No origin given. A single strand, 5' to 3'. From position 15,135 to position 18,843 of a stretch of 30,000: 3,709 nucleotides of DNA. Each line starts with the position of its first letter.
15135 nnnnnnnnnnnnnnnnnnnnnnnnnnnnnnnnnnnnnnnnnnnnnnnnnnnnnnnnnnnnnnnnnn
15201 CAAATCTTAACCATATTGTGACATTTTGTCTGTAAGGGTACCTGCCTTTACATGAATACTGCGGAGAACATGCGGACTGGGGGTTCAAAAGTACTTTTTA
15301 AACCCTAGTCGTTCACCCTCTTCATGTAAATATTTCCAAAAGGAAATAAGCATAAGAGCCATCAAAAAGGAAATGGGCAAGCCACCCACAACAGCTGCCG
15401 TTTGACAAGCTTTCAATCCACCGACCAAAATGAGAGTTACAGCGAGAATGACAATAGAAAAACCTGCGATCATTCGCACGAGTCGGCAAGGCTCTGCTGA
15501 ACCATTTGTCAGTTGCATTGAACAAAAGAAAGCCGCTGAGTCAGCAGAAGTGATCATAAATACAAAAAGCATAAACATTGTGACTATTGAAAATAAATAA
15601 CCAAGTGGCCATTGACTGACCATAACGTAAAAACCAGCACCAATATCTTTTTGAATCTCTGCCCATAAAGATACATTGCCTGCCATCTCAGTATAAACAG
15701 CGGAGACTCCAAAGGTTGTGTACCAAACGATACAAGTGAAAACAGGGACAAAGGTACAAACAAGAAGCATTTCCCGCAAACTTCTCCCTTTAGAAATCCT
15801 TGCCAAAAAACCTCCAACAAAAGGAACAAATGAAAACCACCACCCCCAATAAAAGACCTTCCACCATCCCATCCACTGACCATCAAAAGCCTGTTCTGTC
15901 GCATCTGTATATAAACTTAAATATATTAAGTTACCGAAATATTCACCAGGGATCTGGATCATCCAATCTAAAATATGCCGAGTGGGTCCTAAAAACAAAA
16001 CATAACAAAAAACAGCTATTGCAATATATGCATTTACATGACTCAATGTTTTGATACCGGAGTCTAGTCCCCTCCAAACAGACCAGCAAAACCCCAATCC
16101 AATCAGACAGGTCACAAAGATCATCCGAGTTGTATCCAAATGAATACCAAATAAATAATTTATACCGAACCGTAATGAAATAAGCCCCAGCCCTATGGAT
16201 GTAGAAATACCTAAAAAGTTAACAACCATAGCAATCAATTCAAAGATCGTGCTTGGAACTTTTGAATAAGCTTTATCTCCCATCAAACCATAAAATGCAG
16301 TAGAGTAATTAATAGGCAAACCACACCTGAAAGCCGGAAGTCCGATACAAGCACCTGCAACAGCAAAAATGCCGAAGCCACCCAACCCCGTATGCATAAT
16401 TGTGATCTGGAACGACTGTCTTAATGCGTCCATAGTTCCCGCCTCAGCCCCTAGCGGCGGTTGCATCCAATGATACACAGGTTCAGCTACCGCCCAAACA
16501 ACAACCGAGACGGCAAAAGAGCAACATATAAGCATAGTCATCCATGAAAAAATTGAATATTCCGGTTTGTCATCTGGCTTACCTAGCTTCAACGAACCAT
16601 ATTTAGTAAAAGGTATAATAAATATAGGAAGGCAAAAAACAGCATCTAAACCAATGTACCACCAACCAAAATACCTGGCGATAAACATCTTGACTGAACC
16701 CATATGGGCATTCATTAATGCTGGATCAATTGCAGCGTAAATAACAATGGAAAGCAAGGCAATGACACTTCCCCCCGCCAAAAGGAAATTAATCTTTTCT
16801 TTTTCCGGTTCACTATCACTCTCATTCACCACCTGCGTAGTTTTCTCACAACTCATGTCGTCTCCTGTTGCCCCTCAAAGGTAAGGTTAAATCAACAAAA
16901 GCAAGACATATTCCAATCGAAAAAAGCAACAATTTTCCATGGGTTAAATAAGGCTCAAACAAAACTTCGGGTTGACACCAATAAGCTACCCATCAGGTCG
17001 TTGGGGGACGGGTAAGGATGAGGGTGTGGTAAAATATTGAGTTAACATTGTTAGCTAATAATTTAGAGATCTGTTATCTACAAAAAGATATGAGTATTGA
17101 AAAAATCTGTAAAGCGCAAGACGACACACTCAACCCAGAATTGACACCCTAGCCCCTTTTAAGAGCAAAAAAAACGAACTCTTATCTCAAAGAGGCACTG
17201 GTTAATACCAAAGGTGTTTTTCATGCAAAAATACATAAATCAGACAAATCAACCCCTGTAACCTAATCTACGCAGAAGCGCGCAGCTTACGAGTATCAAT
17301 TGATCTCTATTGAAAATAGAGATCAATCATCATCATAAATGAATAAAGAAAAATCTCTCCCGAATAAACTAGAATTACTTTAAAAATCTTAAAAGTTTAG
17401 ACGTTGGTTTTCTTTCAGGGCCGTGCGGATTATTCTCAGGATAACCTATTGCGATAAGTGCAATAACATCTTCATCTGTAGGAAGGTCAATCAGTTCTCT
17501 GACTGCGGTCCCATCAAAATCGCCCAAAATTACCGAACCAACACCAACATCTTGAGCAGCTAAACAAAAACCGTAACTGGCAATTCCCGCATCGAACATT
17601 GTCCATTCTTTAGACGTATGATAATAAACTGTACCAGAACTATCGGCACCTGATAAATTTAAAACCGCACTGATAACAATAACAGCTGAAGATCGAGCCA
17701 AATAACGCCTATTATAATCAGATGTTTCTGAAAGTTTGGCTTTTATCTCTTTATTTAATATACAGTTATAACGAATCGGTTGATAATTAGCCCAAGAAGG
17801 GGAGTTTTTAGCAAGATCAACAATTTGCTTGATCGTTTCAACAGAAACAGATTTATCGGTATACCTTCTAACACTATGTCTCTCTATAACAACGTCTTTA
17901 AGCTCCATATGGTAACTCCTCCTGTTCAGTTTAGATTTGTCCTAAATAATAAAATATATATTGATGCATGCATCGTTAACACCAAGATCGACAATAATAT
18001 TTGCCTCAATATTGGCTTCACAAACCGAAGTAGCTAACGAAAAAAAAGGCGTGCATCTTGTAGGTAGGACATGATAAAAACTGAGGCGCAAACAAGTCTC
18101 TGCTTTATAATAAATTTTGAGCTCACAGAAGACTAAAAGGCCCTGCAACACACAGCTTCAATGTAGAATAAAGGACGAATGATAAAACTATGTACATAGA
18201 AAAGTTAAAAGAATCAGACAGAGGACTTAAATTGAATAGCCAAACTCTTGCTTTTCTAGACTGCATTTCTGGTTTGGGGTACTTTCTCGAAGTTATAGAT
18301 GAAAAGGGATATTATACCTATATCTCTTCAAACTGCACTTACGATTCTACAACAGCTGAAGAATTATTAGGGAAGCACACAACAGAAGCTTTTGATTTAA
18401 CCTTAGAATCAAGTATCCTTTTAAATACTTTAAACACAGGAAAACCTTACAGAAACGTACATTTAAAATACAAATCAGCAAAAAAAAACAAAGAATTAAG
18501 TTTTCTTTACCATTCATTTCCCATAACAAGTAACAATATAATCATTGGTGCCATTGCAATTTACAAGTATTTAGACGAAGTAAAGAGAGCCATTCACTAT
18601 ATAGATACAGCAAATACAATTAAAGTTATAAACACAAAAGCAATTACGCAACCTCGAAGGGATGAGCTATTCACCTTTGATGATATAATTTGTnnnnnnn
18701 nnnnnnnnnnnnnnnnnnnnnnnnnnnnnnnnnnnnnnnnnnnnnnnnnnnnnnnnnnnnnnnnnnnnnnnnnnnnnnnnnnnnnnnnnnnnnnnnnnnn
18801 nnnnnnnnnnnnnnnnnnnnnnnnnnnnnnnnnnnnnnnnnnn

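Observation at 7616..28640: cai/fix-type quaternary-amine CoA pathway organised as a multi-promoter sigma-54 regulon with its own enhancer-binding protein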

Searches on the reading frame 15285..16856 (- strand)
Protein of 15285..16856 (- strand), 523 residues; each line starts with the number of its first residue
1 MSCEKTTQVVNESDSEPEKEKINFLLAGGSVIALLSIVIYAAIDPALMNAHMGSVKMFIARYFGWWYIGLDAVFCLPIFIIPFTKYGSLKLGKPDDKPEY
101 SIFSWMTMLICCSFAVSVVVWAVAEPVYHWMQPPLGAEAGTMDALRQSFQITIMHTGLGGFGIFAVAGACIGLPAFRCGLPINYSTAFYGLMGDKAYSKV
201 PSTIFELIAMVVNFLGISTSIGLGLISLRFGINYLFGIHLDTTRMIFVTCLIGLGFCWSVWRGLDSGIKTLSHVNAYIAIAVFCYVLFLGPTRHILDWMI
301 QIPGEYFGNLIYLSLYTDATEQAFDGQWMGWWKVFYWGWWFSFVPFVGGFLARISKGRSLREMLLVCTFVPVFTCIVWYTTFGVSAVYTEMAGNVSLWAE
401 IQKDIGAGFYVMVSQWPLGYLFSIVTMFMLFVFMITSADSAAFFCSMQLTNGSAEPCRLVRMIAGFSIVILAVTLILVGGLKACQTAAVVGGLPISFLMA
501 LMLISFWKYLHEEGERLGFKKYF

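Call 4: search_protein_families(library=pfam, proteins=[window:15285-16856:-])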
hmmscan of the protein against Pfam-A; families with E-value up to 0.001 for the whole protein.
window:15285-16856:- (523 aa): 1 family
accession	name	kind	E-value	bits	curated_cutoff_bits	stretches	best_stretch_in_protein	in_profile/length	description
PF02028.23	BCCT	-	5.2e-132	441.2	27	1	30-513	5-485/485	BCCT, betaine/carnitine/choline family transporter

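Call 6: search_protein_families(library=ncbifam, proteins=[window:15285-16856:-], max_evalue=0.00001)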
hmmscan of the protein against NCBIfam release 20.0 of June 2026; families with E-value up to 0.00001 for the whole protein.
window:15285-16856:- (523 aa): 5 families
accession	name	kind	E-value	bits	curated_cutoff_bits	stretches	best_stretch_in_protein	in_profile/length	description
NF047988.1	betaine_BCCT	equivalog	1.3e-119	399.9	650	1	30-511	6-482/483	glycine betaine uptake BCCT transporter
TIGR00842.1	bcct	subfamily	1.3e-99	334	407.55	1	64-513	1-452/452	BCCT family transporter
NF007399.1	PRK09928.1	subfamily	8.1e-93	311.6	695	1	14-515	3-503/675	choline BCCT transporter BetT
NF002887.1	PRK03356.1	equivalog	4e-57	194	541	1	30-508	17-494/497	L-carnitine/gamma-butyrobetaine antiporter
NF007412.0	PRK09950.1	equivalog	1.9e-52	178.6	647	1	19-513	5-499/536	BCCT family transporter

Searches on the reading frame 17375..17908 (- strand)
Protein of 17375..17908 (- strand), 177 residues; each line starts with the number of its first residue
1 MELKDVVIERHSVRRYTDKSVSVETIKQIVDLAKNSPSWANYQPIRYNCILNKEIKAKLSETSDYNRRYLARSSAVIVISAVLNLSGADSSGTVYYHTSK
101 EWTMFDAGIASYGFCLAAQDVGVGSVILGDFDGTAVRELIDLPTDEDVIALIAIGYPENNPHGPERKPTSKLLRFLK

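Call 4: search_protein_families(library=pfam, proteins=[window:17375-17908:-])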
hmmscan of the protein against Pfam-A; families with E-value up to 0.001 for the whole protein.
window:17375-17908:- (177 aa): 2 families
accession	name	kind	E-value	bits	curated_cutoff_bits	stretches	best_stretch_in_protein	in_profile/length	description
PF00881.29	Nitroreductase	-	2.5e-22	80.3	23.5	1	9-156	3-167/167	Nitroreductase family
PF14512.11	TM1586_NiRdase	-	3.6e-10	40.3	27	0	114-174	91-150/215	Putative TM nitroreductase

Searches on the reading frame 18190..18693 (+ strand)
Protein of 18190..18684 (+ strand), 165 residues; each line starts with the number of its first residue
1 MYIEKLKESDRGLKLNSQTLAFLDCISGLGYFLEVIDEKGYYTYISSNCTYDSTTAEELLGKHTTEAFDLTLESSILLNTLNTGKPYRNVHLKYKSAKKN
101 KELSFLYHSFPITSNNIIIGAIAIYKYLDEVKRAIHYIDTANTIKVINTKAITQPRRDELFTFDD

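Call 60: search_protein_families(library=pfam, proteins=[window:18190-18684:+], max_evalue=10)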
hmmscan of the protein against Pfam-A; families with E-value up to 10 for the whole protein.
seq(165 aa): 1 family
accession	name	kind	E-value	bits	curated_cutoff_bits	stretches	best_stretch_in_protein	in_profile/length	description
PF13426.13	PAS_9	-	0.056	14.2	27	1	31-124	4-97/103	PAS domain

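Call 90: find_related_loci(query=A5, collection=metagenome_contigs, flank=10000)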
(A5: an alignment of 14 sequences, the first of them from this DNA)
Query A5 (168 aa) in metagenome_contigs; peptide patterns used: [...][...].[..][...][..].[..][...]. (x = any residue, [..] = any of these).
268 stretches matched a pattern; 1 encode a relative of the query (tblastn E <= 1e-3); 1 distinct loci.
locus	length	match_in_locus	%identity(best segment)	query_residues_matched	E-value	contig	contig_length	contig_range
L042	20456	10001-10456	43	15-168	2e-40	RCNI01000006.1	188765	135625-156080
